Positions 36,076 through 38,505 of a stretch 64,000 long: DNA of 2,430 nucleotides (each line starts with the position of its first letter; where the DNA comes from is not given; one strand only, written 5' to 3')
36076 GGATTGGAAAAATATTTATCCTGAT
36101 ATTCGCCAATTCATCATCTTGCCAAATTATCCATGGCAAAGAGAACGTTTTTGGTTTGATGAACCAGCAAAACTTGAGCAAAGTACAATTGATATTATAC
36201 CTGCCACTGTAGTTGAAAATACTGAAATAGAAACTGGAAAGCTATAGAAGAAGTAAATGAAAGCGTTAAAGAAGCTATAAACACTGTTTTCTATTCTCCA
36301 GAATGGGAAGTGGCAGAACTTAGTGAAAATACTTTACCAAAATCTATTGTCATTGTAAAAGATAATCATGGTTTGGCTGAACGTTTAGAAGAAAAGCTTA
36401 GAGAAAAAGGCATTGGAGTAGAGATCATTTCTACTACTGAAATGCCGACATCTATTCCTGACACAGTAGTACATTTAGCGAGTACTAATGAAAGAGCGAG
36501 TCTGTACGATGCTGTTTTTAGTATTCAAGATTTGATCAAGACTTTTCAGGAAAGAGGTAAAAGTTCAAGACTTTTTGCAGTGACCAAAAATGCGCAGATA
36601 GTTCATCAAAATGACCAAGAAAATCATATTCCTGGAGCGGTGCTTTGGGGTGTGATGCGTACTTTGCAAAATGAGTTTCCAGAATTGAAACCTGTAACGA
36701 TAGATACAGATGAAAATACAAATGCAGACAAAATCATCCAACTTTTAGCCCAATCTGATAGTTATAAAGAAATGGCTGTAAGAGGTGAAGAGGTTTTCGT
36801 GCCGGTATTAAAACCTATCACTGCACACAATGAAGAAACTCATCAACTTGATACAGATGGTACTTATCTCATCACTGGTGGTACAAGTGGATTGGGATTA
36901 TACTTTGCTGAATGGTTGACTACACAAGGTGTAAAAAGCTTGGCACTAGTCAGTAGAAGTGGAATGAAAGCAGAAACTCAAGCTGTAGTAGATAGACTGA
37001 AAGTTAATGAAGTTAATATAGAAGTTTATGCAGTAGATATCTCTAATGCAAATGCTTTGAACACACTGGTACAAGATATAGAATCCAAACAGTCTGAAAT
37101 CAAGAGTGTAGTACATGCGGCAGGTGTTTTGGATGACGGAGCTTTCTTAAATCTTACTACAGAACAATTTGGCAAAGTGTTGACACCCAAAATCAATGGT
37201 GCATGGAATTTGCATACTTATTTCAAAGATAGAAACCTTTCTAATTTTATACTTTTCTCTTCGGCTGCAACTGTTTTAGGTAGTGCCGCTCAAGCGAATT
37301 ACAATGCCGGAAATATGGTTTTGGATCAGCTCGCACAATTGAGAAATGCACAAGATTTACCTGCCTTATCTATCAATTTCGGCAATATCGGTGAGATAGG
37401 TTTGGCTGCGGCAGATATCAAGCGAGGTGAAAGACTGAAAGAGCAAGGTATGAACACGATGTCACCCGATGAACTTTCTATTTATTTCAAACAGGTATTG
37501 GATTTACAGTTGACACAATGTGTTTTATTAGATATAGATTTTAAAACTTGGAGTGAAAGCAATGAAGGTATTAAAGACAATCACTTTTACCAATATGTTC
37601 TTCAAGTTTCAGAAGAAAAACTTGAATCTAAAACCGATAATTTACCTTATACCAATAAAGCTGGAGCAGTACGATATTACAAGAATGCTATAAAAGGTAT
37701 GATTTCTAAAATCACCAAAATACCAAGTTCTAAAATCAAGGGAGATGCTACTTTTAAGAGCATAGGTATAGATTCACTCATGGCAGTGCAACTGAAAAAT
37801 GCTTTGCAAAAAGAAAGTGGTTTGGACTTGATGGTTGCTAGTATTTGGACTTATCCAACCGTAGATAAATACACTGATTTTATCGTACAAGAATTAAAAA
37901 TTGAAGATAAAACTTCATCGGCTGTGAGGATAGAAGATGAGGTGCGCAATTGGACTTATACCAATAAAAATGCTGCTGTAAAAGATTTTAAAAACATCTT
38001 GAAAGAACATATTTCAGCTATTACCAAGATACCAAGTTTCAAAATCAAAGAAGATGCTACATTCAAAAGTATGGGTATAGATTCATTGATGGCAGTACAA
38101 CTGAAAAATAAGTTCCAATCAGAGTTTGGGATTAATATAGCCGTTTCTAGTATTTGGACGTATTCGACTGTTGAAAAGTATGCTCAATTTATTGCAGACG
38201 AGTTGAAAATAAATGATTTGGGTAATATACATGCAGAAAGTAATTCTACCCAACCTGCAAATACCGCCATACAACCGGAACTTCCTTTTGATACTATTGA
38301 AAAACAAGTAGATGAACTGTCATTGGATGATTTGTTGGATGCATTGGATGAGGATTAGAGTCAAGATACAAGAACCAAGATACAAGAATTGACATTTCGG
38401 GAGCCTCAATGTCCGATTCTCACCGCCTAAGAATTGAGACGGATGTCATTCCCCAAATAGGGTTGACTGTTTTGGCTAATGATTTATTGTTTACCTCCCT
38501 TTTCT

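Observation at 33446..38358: Stand-alone single-module type I PKS (KS-AT | KR-ACP-ACP) with docking-like termini and no loader, thioesterase, PPTase or partner module in the neighbourhood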

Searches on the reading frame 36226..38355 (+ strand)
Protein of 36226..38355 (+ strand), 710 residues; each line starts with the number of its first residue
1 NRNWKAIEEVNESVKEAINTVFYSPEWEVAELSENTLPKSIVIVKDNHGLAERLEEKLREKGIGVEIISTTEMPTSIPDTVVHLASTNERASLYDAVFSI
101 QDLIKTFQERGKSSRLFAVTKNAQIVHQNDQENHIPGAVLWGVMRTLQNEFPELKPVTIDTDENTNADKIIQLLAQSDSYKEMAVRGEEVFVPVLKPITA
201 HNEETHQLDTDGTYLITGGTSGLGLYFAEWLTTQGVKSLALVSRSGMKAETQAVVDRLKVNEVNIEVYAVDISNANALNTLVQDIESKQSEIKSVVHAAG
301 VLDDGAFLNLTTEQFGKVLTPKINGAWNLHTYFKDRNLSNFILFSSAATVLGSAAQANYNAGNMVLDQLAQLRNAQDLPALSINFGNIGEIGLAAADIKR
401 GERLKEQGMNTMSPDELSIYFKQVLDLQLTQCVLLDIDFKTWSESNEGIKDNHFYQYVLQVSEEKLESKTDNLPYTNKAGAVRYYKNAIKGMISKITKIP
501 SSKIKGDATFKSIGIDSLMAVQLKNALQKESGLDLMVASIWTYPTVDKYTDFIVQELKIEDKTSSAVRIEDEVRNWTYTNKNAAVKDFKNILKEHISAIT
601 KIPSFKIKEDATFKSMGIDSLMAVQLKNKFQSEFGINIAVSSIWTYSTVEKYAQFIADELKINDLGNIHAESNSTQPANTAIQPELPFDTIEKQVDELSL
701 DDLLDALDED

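Call 6: search_protein_families(library=pfam, proteins=[window:36310-38355:+])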
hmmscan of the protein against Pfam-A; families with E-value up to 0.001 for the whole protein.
window:36310-38355:+ (682 aa): 7 families
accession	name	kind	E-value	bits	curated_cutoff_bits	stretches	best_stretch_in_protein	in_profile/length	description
PF08659.16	KR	-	6.5e-59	199.3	22.6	1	184-360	1-178/180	KR domain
PF00550.31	PP-binding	-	5.7e-28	97.4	20.8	2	564-628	3-67/67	Phosphopantetheine attachment site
PF23297.2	ACP_SdgA_C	-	9.4e-22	77.4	27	2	553-635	4-86/95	Highly reducing polyketide synthase sdgA, C-terminal ACP domain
PF00106.31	adh_short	-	7.7e-16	58.6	26.6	1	187-343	4-161/195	short chain dehydrogenase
PF13561.12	adh_short_C2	-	3.9e-10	40.2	27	1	193-333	6-145/236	Enoyl-(Acyl carrier protein) reductase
PF01370.27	Epimerase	-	6.6e-06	26.1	20.9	1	187-325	2-121/240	NAD dependent epimerase/dehydratase family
PF16363.11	GDP_Man_Dehyd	-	0.00014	21.9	27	1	187-259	1-76/332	GDP-mannose 4,6 dehydratase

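Call 15: search_protein_families(library=ncbifam, proteins=[window:36310-38355:+])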
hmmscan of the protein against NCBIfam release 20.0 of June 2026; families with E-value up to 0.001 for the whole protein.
window:36310-38355:+ (682 aa): 147 families (the best 25 are shown)
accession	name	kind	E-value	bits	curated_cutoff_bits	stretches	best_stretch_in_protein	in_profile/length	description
NF045894.1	PKS_plus_SDR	equivalog_domain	7.8e-102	341.9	1740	2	37-529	1014-1513/1515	type I polyketide synthase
NF041183.1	Pks2_ls1_myc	equivalog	3.4e-60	203.3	2400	2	175-528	1742-2083/2086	sulfolipid-1 biosynthesis phthioceranic/hydroxyphthioceranic acid synthase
NF037940.1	PKS_MbtD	equivalog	4e-37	127.8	1150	2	16-517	474-967/978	mycobactin polyketide synthase MbtD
NF037941.1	PKS_NbtC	equivalog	9.7e-37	126.4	1150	1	10-514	494-1015/1027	nocobactin polyketide synthase NbtC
TIGR01830.1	3oxo_ACP_reduc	equivalog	3.2e-18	66.3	297.75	1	187-336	2-153/239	3-oxoacyl-[acyl-carrier-protein] reductase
NF009466.0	PRK12826.1-2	subfamily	4e-17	62.5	222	1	187-338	7-161/248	3-oxoacyl-ACP reductase FabG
NF005806.0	PRK07666.1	equivalog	1.7e-15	57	286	1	185-339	9-164/239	3-ketoacyl-ACP reductase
TIGR01829.1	AcAcCoA_reduct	subfamily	2.2e-15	57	302.1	1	187-334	4-153/242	acetoacetyl-CoA reductase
NF004200.0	PRK05653.1-5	equivalog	3.1e-15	56.4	273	1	186-335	5-157/242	3-oxoacyl-ACP reductase FabG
NF004198.0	PRK05653.1-3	equivalog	6.5e-15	55.2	296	1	182-335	6-160/248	3-oxoacyl-ACP reductase FabG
NF006110.0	PRK08261.1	equivalog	2.9e-14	52.8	410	1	42-333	79-362/454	3-oxoacyl-ACP reductase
TIGR02813.1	omega_3_PfaA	subfamily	3.9e-13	47.1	1010.1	1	234-359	2093-2219/2582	polyketide-type polyunsaturated fatty acid synthase PfaA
TIGR04316.1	dhbA_paeA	equivalog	9.3e-13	48.3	300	1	187-339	2-155/250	2,3-dihydro-2,3-dihydroxybenzoate dehydrogenase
NF004847.0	PRK06198.1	subfamily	1.1e-12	47.7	240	1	183-297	7-119/269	oxidoreductase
NF040605.2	mycolic_FabG1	exception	1.3e-12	48.1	420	1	186-342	4-150/233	3-oxoacyl-ACP reductase FabG1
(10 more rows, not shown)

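Call 21: search_solved_structures(query=window:36226-38355:+, max_evalue=1e-10, show_alignments=2)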
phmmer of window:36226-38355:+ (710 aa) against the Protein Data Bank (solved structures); distinct sequences matched with E-value up to 1e-10: 48.
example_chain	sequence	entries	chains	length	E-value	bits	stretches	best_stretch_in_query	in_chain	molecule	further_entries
7s6c_A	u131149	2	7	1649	4.7e-45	157.7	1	77-445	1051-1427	6-deoxyerythronolide-B synthase EryA2, modules 3 and 4, Lsd14 Polyketide synthase fusion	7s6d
9d2z_A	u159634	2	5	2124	1.4e-42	149.5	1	207-402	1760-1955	Mycocerosic acid synthase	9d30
9d2y_A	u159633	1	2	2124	1.4e-42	149.5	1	207-402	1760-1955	Multifunctional mycocerosic acid synthase membrane-associated MAS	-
9pat_A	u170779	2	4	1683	6.7e-42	147.2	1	136-409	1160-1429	6-deoxyerythronolide-B synthase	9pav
7s6b_C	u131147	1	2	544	2.2e-41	145.5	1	77-445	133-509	Polyketide synthase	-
9pat_C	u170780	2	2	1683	2.7e-41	145.3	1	136-409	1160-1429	6-deoxyerythronolide-B synthase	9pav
9pc6_A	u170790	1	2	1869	4.8e-41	144.4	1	136-409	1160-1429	6-deoxyerythronolide-B synthase,RifR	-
7m7j_B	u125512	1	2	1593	1.7e-37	132.7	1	54-437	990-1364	EryAI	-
7m7i_B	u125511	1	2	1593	2.9e-37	131.9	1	54-437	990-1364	EryAI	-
7m7e_B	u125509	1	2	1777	2.1e-36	129.1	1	54-553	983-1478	6-deoxyerythronolide-B synthase EryA2, modules 3 and 4,EryAI,6-deoxyerythronolide-B syntha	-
7m7f_B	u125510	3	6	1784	2.6e-36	128.8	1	54-557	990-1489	EryAI,6-deoxyerythronolide-B synthase EryA3, modules 5 and 6 chimera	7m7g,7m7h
8tjn_B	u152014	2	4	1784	1e-35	126.8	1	54-557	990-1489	EryAI,6-deoxyerythronolide-B synthase EryA3, modules 5 and 6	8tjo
8g7w_A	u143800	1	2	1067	6.9e-35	124.1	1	211-398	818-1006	Type I PKS module 4, module 5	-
3slk_A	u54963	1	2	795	3.6e-34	121.7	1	209-416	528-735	Polyketide synthase extender module 2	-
3mjv_A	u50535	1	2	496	6.2e-34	120.9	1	107-440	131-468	AmphB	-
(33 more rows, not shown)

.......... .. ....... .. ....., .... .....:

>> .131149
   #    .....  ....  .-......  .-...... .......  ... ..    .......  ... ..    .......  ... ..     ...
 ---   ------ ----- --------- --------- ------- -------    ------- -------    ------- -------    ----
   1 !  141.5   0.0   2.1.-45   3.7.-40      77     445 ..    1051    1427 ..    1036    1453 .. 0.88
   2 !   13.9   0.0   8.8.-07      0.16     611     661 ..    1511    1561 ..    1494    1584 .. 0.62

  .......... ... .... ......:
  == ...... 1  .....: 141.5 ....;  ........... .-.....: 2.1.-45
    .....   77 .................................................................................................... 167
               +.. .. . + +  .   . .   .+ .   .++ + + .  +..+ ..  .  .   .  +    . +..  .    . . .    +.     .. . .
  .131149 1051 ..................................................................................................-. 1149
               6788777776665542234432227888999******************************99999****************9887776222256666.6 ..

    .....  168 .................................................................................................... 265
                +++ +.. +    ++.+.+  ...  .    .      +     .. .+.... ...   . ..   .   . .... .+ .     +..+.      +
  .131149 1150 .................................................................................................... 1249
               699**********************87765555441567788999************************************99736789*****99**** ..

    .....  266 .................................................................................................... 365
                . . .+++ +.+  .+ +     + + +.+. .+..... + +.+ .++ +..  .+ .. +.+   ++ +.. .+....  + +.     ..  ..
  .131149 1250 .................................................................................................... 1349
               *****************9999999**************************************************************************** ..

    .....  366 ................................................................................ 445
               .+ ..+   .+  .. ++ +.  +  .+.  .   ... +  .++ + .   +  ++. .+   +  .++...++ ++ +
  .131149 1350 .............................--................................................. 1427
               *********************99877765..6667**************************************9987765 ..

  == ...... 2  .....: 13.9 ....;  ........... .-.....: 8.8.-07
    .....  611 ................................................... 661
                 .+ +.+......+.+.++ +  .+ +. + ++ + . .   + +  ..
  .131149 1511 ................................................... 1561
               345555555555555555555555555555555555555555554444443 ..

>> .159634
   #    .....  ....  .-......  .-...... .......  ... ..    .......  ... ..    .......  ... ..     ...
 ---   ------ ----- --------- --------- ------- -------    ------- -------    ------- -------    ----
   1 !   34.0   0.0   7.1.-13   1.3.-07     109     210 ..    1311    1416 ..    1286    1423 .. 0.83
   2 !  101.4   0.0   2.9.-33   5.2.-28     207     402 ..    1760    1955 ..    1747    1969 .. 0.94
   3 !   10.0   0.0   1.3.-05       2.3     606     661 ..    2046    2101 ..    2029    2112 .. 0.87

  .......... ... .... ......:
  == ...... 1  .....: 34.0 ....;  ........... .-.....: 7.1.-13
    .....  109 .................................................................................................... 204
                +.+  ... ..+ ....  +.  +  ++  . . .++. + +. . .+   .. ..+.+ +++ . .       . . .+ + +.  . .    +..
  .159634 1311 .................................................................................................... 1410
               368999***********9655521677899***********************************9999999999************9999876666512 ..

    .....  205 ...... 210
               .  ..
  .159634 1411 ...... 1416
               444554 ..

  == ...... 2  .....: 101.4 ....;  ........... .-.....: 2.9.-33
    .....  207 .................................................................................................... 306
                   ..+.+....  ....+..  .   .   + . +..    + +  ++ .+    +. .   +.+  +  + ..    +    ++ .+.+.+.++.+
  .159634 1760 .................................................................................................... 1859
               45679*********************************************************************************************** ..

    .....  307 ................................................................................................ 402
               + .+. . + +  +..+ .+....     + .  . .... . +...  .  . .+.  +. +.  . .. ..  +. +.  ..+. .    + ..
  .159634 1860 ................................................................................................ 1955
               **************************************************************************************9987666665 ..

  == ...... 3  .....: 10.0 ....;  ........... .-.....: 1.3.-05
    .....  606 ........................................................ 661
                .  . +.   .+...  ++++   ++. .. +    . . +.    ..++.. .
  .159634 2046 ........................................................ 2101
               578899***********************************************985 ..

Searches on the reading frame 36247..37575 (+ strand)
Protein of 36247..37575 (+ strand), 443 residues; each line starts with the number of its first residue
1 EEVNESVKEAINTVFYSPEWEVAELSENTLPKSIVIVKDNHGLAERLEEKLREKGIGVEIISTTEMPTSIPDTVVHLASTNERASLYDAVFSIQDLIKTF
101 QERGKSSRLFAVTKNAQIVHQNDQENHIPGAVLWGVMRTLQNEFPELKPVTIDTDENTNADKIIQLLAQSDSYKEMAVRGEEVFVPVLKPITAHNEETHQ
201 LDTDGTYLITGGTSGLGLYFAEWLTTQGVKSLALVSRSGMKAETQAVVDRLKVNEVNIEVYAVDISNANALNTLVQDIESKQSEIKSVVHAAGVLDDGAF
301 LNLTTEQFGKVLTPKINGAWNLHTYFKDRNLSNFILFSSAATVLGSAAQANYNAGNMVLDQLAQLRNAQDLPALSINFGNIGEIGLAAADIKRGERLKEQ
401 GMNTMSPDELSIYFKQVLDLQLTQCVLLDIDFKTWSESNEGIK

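Call 89: predict_structure(alignment_id=A2)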
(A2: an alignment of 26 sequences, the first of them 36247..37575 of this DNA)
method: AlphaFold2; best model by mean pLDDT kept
length: 443 residues; sequences in the alignment: 26
mean_pLDDT: 90.2   pTM: 0.90
mean pLDDT of the five models: 90.2, 90.0, 89.3, 88.8, 88.6
residues with pLDDT >= 90: 324; 70-90: 92; 50-70: 16; < 50: 11
segments of 3 or more residues with pLDDT < 50: 1-11
pLDDT, mean of each block of 10 residues (from residue 1): 32 82 90 95 95 97 95 96 91 96 93 94 91 95 93 94 91 91 94 69 94 93 95 96 94 96 97 98 97 87 93 94 97 95 87 95 97 94 63 78 86 89 92 86 70
secondary structure, 60 per line:
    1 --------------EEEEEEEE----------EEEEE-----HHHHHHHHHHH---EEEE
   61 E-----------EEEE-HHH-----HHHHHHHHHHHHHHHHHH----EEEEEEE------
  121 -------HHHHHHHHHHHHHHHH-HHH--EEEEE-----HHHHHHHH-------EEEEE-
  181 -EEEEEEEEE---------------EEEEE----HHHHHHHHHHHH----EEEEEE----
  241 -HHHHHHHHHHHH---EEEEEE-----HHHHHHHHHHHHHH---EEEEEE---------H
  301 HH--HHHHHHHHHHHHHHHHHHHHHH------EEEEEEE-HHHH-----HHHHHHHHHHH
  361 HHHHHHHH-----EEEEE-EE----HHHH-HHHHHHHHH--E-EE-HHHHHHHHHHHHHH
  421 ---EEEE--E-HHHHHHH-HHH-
elements in order: E15-22 E33-37 H43-53 E57-61 E73-76 H86-103 E108-114 H128-143 E150-154 H160-167 E175-179 E182-190 E206-210 H215-226 E231-236 H242-253 E257-262 H268-281 E285-290 H305-326 E333-339 H341-344 H350-368 E374-378 H386-389 H391-399 H407-420 E424-427 H432-438

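Call 92: fold_search(model_id=the predicted structure, library=pdb)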
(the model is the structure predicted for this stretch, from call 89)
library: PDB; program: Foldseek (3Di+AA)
matches with E <= 10: 1990; with E <= 0.001: 1891
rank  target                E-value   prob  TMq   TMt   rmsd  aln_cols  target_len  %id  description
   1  3mjv_B                3.3e-35  1.00  0.86  0.80   3.5       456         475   25  Structure of A-type Ketoreductases from Modular Polyketide Synthase (released 2010-08-18)
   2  4dif_A                9.8e-35  1.00  0.85  0.79   3.8       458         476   24  Structure of A1-type ketoreductase (released 2013-02-13)
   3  2fr0                  1.3e-34  1.00  0.85  0.81   3.1       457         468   23  The first ketoreductase of the erythromycin synthase (crystal form 1) (released 2006-04-04)
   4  3mjt_B                2.0e-34  1.00  0.85  0.80   3.7       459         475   25  Structure of A-type Ketoreductases from Modular Polyketide Synthase (released 2010-08-18)
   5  3mjs_B                2.9e-34  1.00  0.85  0.80   3.8       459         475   24  Structure of A-type Ketoreductases from Modular Polyketide Synthase (released 2010-08-18)
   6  3mjs_A                1.0e-33  1.00  0.86  0.80   3.4       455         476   25  Structure of A-type Ketoreductases from Modular Polyketide Synthase (released 2010-08-18)
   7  7s6b_D                1.1e-33  1.00  0.84  0.73   3.2       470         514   24  Crystal structure of modular polyketide synthase apo-Lsd14 from the Lasalocid biosynthesis pathway, trapped in the tra (released 2021-11-03)
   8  5xwv_A                1.7e-33  1.00  0.85  0.79   3.7       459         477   25  Substrate-bound Structure of a Ketoreductase from the Second Module of the amphotericin Polyketide Synthases (released 2018-06-06)
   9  5xww_A                2.0e-33  1.00  0.84  0.78   3.9       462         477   25  Substrate-bound Structure of G355T/Q364H mutant of a Ketoreductase from amphotericin Polyketide Synthases (released 2018-06-06)
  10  6w7s_A                3.6e-33  1.00  0.86  0.83   2.9       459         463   23  Ketoreductase from module 1 of the 6-deoxyerythronolide B synthase (KR1) in complex with antibody fragment (Fab) 2G10 (released 2020-09-09)
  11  3mje_A                5.2e-33  1.00  0.84  0.79   3.7       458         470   24  Structure of A-type Ketoreductases from Modular Polyketide Synthase (released 2010-08-18)
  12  3mjt_A                6.3e-33  1.00  0.86  0.80   3.5       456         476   24  Structure of A-type Ketoreductases from Modular Polyketide Synthase (released 2010-08-18)
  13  4imp_D                7.5e-33  1.00  0.85  0.74   3.5       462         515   24  The missing linker: a dimerization motif located within polyketide synthase modules (released 2013-03-27)
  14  3mje_B                9.0e-33  1.00  0.83  0.79   3.9       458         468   23  Structure of A-type Ketoreductases from Modular Polyketide Synthase (released 2010-08-18)
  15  4hxy_A                9.0e-33  1.00  0.80  0.83   3.6       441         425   23  PlmKR1-Ketoreductase from the first module of phoslactomycin biosynthesis in Streptomyces sp. HK803 (released 2013-07-10)
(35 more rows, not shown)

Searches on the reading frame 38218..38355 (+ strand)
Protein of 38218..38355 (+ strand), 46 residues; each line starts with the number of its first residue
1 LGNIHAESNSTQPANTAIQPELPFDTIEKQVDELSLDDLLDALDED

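Call 77: search_solved_structures(query=window:38218-38355:+, max_evalue=10, show_alignments=3)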
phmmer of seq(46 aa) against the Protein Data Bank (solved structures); distinct sequences matched with E-value up to 10: 0.
